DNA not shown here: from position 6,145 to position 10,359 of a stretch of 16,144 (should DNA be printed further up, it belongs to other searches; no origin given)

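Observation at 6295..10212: Giant secreted protein with three tandem PAP-like metallophosphoesterase domains, only the middle one catalytically intact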

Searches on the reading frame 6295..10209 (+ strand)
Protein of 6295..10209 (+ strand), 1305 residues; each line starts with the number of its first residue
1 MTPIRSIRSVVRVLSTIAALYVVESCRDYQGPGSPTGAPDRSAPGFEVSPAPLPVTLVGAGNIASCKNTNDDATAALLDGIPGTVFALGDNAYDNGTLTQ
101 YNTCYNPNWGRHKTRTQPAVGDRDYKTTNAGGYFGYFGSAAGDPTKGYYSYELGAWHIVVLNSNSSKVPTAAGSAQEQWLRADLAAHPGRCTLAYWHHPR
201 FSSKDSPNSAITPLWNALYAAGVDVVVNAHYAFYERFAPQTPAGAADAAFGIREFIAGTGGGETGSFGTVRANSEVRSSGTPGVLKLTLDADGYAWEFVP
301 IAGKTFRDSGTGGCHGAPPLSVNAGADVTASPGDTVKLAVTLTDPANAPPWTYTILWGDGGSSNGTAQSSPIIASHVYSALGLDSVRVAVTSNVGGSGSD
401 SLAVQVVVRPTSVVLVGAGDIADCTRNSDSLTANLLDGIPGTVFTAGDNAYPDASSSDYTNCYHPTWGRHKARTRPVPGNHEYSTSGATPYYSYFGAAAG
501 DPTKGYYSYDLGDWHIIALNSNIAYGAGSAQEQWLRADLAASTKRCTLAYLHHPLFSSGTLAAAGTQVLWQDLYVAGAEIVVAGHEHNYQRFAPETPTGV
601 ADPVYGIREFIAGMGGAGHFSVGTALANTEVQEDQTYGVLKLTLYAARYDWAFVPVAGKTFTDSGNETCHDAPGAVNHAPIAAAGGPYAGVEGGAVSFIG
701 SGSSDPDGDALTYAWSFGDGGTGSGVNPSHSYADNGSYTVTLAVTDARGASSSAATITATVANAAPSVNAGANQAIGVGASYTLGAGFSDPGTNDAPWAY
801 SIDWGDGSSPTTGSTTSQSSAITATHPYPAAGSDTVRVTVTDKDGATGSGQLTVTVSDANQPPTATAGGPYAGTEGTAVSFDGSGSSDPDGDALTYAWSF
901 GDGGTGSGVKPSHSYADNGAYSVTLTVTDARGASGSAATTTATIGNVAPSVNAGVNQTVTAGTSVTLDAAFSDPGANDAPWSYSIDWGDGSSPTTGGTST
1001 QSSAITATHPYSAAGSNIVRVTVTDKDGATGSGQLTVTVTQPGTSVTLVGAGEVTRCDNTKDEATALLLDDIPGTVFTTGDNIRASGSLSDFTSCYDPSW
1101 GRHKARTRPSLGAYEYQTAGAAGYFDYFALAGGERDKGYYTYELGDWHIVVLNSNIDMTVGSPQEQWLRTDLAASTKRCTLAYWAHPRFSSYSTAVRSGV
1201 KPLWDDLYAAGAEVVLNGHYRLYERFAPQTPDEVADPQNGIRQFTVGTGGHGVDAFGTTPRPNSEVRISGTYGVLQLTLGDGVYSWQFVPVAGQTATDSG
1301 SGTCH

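Call 4: search_protein_families(library=pfam, proteins=[window:6295-10209:+], max_evalue=0.1)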
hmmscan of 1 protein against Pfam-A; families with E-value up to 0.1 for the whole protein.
window:6295-10209:+ (1305 aa): 12 families
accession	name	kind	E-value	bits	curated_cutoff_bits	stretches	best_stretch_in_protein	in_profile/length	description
PF18911.6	PKD_4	-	1.6e-82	272.1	27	5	860-943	1-84/85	PKD domain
PF00801.26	PKD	-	1.3e-39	134.5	23.5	5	688-758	9-79/80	PKD domain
PF22352.2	K319L-like_PKD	-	2.2e-25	88.9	27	4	953-1039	1-84/84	K319L-like, PKD domain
PF17963.7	Big_9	-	3.6e-14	53.9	23.6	2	677-758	1-87/89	Bacterial Ig domain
PF00149.33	Metallophos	-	1.6e-09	38.9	21.5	1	441-589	32-191/191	Calcineurin-like phosphoesterase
PF21027.3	Sde0182_C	-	1e-08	36.1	27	2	879-899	2-22/83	Cellulose-binding protein Sde0182, C-terminal domain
PF02010.21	REJ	-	0.00049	19.3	25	1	736-862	285-418/452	REJ domain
PF05345.18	He_PIG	-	0.00099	19.9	24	2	686-762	9-96/96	Putative Ig domain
PF15418.12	DUF4625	-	0.003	18.3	27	0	916-937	103-124/131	Domain of unknown function (DUF4625)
PF01833.30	TIG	-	0.0037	17.7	20.9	0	962-1036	16-83/84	IPT/TIG domain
PF09423.15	PhoD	-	0.012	15.2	27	0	1159-1178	186-205/343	PhoD-like phosphatase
PF18957.6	RibLong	-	0.016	16.5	27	0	957-1040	11-93/93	Long Rib domain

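Call 5: search_protein_families(library=ncbifam, proteins=[window:6295-10209:+], max_evalue=0.1)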
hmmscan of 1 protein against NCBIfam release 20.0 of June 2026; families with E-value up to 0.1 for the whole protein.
window:6295-10209:+ (1305 aa): 10 families
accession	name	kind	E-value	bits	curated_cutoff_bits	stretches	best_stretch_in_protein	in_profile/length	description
NF038112.1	myxo_dep_M36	subfamily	8.5e-30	102.7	1500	1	655-1062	1168-1581/1604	myxosortase-dependent M36 family metallopeptidase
NF058578.1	CPR_pilus_PamR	equivalog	2.1e-27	95.8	300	5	795-854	178-236/297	pilus system RbmA-like protein PamR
NF033932.1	LapB_rpt_80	domain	3.3e-10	40.1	45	2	736-778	1-44/83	LapB repeat-containing protein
NF008359.0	PRK11148.1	equivalog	3.7e-08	33.2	225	2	468-559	82-171/275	3',5'-cyclic-AMP phosphodiesterase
NF012211.1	tand_rpt_95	domain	2.4e-06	27.4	90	1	809-866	36-94/98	tandem-95 repeat protein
TIGR00864.1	PCC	subfamily_domain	2.8e-06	24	1861.4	2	878-1027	1073-1208/2700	polycystin cation channel protein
TIGR03660.1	T1SS_rpt_143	domain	0.0015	18.4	66.05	0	836-860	89-113/143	T1SS-143 repeat domain-containing protein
NF004343.0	PRK05723.1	equivalog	0.036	14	204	0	72-95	76-99/151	flavodoxin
NF001540.0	PRK00366.1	equivalog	0.044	12.5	345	0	995-1039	39-83/364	flavodoxin-dependent (E)-4-hydroxy-3-methylbut-2-enyl-diphosphate synthase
TIGR04203.1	RPT_S_cricet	repeat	0.096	12.9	60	0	917-944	8-31/38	TIGR04203-type repeat-containing surface protein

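Call 17: find_related_loci(query=window:6295-10209:+, collection=genome_contigs, flank=6000)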
Query window:6295-10209:+ (1305 aa) in genome_contigs; peptide patterns used: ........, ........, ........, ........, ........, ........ (x = any residue, [..] = any of these).
71 stretches matched a pattern; 59 encode a relative of the query (tblastn E <= 1e-3); 57 distinct loci.
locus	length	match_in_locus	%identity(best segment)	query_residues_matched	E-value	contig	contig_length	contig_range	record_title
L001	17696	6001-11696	64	18-1305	0e+0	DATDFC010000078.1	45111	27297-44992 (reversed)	MAG TPA_asm: Gemmatimonadales bacterium isolate SMAG_U216 k141_1343209, whole genome shotgun sequence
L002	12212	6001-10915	57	14-1305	0e+0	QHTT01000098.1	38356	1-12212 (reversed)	MAG: Gemmatimonadetes bacterium isolate AG45 14_1009_05_20cm_scaffold_688_curated, whole genome shotgun sequence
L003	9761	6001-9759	63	1-1305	0e+0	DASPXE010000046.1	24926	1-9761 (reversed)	MAG TPA_asm: Gemmatimonadales bacterium isolate SMAG_U11559 k141_862009, whole genome shotgun sequence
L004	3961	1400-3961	65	2-1305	0e+0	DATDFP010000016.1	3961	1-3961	MAG TPA_asm: Gemmatimonadales bacterium isolate SMAG_U229 k141_1277942, whole genome shotgun sequence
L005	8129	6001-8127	66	25-1305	0e+0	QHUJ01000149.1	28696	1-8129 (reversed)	MAG: Gemmatimonadetes bacterium isolate AG30 14_0929_12_40cm_scaffold_824_curated, whole genome shotgun sequence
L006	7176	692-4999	68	54-1305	0e+0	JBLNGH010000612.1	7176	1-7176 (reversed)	MAG: Acidobacteriota bacterium isolate MAG25 PRJNA1068274_bin3_renamed_611, whole genome shotgun sequence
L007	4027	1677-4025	65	8-1305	0e+0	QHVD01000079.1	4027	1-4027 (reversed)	MAG: Gemmatimonadetes bacterium isolate AG12 14_0903_13_40cm_scaffold_19749_curated, whole genome shotgun sequence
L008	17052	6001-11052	60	4-1305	0e+0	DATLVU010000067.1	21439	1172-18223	MAG TPA_asm: Gemmatimonadales bacterium isolate SMAG_U13200 k141_165012, whole genome shotgun sequence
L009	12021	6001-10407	58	22-1305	0e+0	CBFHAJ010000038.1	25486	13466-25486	MAG TPA_asm: uncultured bacterium isolate SRR21876936_metabat2_14 genome assembly, contig: ERZ27257217.120, whole genome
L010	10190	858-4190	52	5-1305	0e+0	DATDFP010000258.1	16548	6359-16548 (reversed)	MAG TPA_asm: Gemmatimonadales bacterium isolate SMAG_U229 k141_1333365, whole genome shotgun sequence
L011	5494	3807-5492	68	14-1305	0e+0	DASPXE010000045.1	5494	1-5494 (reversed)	MAG TPA_asm: Gemmatimonadales bacterium isolate SMAG_U11559 k141_1376869, whole genome shotgun sequence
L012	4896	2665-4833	59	54-1305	2e-152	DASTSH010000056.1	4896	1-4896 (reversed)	MAG TPA_asm: Gemmatimonadaceae bacterium isolate SMAG_U2275 k141_1374599, whole genome shotgun sequence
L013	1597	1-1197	60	46-1305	3e-148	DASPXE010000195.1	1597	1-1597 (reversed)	MAG TPA_asm: Gemmatimonadales bacterium isolate SMAG_U11559 k141_1143256, whole genome shotgun sequence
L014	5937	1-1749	52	57-1305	3e-118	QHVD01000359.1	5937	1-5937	MAG: Gemmatimonadetes bacterium isolate AG12 14_0903_13_40cm_scaffold_38034_curated, whole genome shotgun sequence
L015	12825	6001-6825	55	50-1305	8e-87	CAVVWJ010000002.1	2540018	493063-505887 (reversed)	MAG: uncultured Gemmatimonadales bacterium isolate MFD07737.bin.1.47 genome assembly, contig: contig_38, whole genome sh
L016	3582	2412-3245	58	49-1305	7e-88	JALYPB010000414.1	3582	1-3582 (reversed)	MAG: Gemmatimonadota bacterium isolate MDV bin26 SD1454-56_k127_1209685, whole genome shotgun sequence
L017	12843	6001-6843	51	49-1305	1e-81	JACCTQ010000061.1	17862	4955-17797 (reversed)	MAG: Actinomycetota bacterium isolate MGR_bin78 SD2897-2912_k127_6053274, whole genome shotgun sequence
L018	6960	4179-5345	42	54-1305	2e-74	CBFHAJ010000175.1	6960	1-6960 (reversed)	MAG TPA_asm: uncultured bacterium isolate SRR21876936_metabat2_14 genome assembly, contig: ERZ27257217.1309, whole genom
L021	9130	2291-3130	42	73-1305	3e-51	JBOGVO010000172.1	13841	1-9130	MAG: Actinomycetota bacterium isolate M3-S_metawrap_bin.84 k127_1286075, whole genome shotgun sequence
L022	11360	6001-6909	37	34-1305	1e-47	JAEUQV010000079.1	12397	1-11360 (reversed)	MAG: Candidatus Saccharibacteria bacterium isolate new MAG-260 k141_2230870, whole genome shotgun sequence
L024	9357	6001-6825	39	72-1305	1e-44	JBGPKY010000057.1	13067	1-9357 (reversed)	MAG: Actinomycetota bacterium isolate OBJ_0618_7090110_275 k141_11249000_length_13067_cov_18.7155, whole genome shotgun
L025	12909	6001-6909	38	82-1305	3e-44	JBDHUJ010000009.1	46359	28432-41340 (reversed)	MAG: Candidatus Saccharimonadales bacterium isolate AS-MICRO-OLR.32 NODE_2133_length_46359_cov_8.266491, whole genome sh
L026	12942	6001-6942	36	47-1305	5e-44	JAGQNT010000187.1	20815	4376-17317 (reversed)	MAG: Candidatus Saccharibacteria bacterium isolate HKST-UBA75 k127_3180424, whole genome shotgun sequence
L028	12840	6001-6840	38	61-1305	2e-41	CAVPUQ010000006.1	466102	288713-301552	MAG: uncultured Actinomycetes bacterium isolate MFD09964.bin.2.60 genome assembly, contig: contig_44970, whole genome sh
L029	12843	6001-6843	39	82-1305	2e-41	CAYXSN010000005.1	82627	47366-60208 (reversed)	MAG TPA_asm: uncultured Candidatus Saccharimonadales bacterium isolate SRP133034_co1_262 genome assembly, contig: NODE_1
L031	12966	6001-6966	36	55-1305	6e-41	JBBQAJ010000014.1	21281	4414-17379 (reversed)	MAG: Candidatus Saccharimonadales bacterium isolate Co_metawrap_1474 Cmw_1474_k141_27743886_length_21281_cov_14.9974, wh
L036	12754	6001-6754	41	81-1305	5e-38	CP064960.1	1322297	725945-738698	MAG: bacterium isolate Aved_18-Q3-R54-62_BAT3C.16_uni chromosome, complete genome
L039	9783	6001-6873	35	55-1305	6e-36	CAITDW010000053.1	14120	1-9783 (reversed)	uncultured Candidatus Saccharibacteria bacterium isolate Umea3_bin-0930 genome assembly, contig: bin-0930:053/259, whole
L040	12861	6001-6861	33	85-1305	7e-30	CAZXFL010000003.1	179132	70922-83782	MAG TPA_asm: uncultured Actinomycetes bacterium isolate SRP119689_co1_219 genome assembly, contig: NODE_46_length_179132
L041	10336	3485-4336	44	56-1305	2e-55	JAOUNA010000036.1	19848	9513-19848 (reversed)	MAG: Myxococcales bacterium isolate 8_1_July_SF_Bin58 8_1_July_SF_Bin58_scaffold_869_c1, whole genome shotgun sequence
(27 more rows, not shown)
